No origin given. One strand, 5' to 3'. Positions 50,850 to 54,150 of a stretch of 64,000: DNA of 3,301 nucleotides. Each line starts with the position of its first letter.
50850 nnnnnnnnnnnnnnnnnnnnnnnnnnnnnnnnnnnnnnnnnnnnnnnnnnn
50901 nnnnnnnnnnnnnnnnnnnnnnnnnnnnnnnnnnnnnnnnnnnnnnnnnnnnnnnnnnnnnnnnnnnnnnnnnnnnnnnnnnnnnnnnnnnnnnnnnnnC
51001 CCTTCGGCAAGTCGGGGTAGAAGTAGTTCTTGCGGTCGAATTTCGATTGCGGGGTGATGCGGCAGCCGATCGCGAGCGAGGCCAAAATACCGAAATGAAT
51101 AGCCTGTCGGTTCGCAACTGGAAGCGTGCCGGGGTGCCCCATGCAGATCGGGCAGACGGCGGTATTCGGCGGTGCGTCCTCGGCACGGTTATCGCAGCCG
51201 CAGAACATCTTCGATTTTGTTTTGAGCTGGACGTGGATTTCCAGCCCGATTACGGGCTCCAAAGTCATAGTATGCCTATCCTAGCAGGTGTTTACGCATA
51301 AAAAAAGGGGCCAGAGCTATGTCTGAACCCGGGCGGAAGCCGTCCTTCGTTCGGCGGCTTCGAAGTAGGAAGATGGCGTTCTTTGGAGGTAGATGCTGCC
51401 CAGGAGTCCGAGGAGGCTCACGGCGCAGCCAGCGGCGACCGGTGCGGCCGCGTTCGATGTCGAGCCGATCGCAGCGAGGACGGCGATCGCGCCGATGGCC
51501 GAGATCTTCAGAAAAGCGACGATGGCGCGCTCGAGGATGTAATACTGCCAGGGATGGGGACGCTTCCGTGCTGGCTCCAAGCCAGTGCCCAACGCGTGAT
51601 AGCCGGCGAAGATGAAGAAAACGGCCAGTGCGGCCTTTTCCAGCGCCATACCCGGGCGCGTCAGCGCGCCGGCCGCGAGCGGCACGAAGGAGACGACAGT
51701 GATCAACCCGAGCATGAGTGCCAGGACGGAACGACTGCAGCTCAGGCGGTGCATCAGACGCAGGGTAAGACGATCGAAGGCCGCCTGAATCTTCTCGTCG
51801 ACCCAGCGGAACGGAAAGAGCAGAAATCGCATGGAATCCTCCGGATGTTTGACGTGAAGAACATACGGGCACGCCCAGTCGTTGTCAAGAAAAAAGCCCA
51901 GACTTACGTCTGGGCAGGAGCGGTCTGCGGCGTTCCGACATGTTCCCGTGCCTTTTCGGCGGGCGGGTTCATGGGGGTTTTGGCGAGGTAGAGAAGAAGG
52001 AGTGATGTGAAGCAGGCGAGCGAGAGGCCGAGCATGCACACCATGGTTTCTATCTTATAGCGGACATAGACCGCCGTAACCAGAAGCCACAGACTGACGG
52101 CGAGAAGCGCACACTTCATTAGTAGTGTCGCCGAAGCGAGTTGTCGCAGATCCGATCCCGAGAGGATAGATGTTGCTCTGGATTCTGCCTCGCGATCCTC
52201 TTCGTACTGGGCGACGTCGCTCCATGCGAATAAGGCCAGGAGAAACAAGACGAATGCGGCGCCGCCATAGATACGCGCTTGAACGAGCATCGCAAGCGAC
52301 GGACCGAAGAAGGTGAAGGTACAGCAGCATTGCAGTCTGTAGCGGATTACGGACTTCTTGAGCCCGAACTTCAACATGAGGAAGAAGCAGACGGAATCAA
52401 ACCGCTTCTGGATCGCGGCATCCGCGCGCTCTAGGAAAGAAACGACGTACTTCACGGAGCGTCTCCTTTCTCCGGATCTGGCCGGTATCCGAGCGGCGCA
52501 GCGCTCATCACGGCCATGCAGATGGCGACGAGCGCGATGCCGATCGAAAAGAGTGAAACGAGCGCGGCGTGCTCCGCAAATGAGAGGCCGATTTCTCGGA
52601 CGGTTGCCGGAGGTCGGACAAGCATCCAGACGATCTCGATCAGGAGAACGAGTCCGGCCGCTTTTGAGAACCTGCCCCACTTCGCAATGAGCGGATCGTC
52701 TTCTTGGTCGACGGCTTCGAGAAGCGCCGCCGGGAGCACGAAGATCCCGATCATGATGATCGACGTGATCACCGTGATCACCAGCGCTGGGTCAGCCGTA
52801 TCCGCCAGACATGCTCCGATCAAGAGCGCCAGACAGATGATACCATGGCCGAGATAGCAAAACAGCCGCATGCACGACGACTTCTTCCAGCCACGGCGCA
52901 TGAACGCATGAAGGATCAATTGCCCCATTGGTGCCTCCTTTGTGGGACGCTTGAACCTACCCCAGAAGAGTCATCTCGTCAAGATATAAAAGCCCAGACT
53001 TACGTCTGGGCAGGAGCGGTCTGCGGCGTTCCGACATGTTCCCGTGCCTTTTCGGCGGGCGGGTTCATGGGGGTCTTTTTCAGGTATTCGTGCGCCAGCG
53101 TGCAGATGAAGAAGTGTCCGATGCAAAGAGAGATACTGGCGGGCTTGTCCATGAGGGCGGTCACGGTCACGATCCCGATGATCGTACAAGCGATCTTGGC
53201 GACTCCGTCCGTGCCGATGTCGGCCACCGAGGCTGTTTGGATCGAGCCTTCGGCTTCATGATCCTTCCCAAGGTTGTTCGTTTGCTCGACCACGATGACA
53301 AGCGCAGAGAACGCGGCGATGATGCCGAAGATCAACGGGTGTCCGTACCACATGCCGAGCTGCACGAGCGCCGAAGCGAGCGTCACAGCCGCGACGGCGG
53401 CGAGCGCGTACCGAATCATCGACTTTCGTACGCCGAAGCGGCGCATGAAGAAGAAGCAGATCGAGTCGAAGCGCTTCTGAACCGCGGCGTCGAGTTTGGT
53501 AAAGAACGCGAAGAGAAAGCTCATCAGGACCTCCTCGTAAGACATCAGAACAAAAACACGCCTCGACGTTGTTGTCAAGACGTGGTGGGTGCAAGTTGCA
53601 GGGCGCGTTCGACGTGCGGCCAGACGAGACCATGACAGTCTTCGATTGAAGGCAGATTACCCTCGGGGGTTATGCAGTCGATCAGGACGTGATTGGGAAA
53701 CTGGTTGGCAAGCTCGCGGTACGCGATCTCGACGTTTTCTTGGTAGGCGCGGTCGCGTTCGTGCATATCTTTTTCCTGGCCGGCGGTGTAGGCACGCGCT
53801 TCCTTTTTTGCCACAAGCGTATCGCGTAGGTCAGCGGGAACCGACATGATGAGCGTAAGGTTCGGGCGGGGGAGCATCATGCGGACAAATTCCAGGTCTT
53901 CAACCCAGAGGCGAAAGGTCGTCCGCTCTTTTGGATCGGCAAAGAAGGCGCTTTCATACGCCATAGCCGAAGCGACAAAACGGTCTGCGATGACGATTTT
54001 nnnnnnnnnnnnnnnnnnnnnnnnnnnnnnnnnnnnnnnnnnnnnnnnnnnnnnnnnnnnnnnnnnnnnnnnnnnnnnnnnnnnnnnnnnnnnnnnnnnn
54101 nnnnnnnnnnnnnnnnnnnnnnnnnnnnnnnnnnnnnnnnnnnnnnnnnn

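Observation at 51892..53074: Perfect 87-bp repeat: shared coding tail plus terminator whose loop holds the stop codon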

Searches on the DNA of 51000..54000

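Call 37: search_rna_families(source=window, start=51000, end=54000, threshold=evalue, max_evalue=1)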
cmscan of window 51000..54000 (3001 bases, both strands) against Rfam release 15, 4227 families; matches with E-value up to 1: 2.
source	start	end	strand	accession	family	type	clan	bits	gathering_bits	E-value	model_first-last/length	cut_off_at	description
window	52688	52753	-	RF04152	mir-3618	Gene; miRNA;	-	20.1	99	0.96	1-88/88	no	mir-3618 microRNA precursor family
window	53841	53894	-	RF00294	snoTBR17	Gene; snRNA; snoRNA; CD-box;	-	18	40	0.39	1-119/119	no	Small nucleolar RNA TBR17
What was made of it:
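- There is no Rfam match in the region (call 37).
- Tried and rejected: Rfam gave only chance-level matches in 51000-54000 (call 37).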

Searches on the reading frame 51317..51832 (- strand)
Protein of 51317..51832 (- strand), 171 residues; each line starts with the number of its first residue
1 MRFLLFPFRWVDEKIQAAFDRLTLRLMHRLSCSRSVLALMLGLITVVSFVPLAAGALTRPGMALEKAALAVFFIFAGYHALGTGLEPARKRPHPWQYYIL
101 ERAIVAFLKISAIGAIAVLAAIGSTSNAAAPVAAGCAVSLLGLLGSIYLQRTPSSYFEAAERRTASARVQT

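Call 12: search_protein_families(library=pfam, proteins=[window:51317-51832:-], max_evalue=1)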
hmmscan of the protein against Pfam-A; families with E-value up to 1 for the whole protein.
window:51317-51832:- (171 aa): 0 families

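Call 13: search_protein_families(library=ncbifam, proteins=[window:51317-51832:-], max_evalue=1)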
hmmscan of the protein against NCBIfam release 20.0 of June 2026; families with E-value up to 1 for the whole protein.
window:51317-51832:- (171 aa): 0 families

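Call 54: find_homologous_proteins(query=window:51317-51832:-, max_evalue=0.01)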
Query window:51317-51832:- (171 aa): 1 proteins with E <= 0.01 among 1085 candidates.
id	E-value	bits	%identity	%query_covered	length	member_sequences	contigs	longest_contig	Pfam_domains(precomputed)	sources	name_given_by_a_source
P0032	6.6e-102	356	100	100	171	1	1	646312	-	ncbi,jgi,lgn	ncbi:MAG: hypothetical protein WC866_00270 [Patescibacteria group bacterium]|jgi:hypothetical protei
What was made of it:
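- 51317..51832 (-): Gene A, 171 aa, a strongly diverged family member (WC866_00270). It has its own stop-in-loop hairpin and sits in the gatB-proximal position. Call 54: no other homologue found.
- A is an orphan with no homologue other than itself (call 54), so no D-R-A arrangement could be found.
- Tried and rejected: A homologue search with gene A returned only A itself (call 54).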

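Call 68: search_protein_families(library=padloc, proteins=[window:51317-51832:-], max_evalue=0.1)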
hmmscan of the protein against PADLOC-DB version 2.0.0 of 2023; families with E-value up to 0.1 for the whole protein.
window:51317-51832:- (171 aa): 0 families

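Call 69: search_protein_families(library=phrogs, proteins=[window:51317-51832:-], max_evalue=0.1)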
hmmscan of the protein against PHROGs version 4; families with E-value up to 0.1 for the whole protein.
window:51317-51832:- (171 aa): 0 families

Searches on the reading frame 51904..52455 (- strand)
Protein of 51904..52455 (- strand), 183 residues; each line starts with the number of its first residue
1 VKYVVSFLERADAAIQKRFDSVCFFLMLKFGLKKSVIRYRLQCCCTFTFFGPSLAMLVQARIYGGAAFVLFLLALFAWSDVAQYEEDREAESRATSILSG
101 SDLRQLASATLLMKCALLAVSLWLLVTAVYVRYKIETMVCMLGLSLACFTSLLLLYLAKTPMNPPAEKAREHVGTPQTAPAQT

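Call 12: search_protein_families(library=pfam, proteins=[window:51904-52455:-], max_evalue=1)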
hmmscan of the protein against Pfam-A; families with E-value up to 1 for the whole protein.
window:51904-52455:- (183 aa): 3 families
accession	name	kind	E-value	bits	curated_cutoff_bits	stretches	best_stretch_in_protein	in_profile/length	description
PF00499.25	Oxidored_q3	-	0.013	15.7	33.2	1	43-100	25-68/146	NADH-ubiquinone/plastoquinone oxidoreductase chain 6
PF01040.23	UbiA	-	0.04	13.7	34.2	1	64-149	147-226/250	UbiA prenyltransferase family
PF01148.25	CTP_transf_1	-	0.1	12.9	24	1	19-84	82-151/264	Cytidylyltransferase family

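Call 13: search_protein_families(library=ncbifam, proteins=[window:51904-52455:-], max_evalue=1)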
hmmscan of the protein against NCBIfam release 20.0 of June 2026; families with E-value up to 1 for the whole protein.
window:51904-52455:- (183 aa): 0 families

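Call 68: search_protein_families(library=padloc, proteins=[window:51904-52455:-], max_evalue=0.1)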
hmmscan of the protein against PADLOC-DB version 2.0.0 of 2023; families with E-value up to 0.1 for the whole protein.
window:51904-52455:- (183 aa): 0 families

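Call 69: search_protein_families(library=phrogs, proteins=[window:51904-52455:-], max_evalue=0.1)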
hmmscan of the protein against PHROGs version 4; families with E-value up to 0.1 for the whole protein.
window:51904-52455:- (183 aa): 0 families

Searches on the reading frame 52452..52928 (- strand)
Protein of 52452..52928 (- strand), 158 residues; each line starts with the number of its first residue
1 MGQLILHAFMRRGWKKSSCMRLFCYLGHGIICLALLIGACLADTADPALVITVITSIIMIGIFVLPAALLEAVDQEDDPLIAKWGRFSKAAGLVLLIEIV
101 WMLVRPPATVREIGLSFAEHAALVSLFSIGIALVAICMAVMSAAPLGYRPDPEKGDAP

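Call 12: search_protein_families(library=pfam, proteins=[window:52452-52928:-], max_evalue=1)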
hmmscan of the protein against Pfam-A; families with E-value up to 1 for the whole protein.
window:52452-52928:- (158 aa): 2 families
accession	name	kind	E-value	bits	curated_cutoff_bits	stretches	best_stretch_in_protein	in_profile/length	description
PF20990.2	DUF2207_C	-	0.0042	17.2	33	1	17-89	132-208/247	Predicted membrane protein (DUF2207) C-terminal domain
PF06664.17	WLS-like_TM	-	0.18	11.5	28.3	1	52-143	112-211/247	Wntless-like, transmembrane domain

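Call 13: search_protein_families(library=ncbifam, proteins=[window:52452-52928:-], max_evalue=1)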
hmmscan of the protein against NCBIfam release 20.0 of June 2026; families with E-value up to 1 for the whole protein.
window:52452-52928:- (158 aa): 1 family
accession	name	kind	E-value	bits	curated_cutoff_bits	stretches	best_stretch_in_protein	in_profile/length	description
TIGR00892.1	2A0113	subfamily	0.018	13.8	586.1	1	81-140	361-419/455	monocarboxylate transporter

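Call 58: find_encoding_contigs(protein=window:52452-52928:-, flank=3000, max_places=8)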
Protein window:52452-52928:- (158 aa): 1 contig read that carries it; 1 place shown.
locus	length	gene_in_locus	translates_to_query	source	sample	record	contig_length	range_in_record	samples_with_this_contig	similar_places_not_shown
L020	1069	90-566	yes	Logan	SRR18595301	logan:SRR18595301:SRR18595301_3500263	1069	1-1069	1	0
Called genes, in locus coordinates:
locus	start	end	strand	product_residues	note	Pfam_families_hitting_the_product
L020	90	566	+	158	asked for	-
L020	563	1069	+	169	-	?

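Call 68: search_protein_families(library=padloc, proteins=[window:52452-52928:-], max_evalue=0.1)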
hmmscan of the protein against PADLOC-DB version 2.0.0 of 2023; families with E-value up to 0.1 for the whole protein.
window:52452-52928:- (158 aa): 0 families

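Call 69: search_protein_families(library=phrogs, proteins=[window:52452-52928:-], max_evalue=0.1)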
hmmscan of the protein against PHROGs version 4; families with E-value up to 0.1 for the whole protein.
window:52452-52928:- (158 aa): 0 families
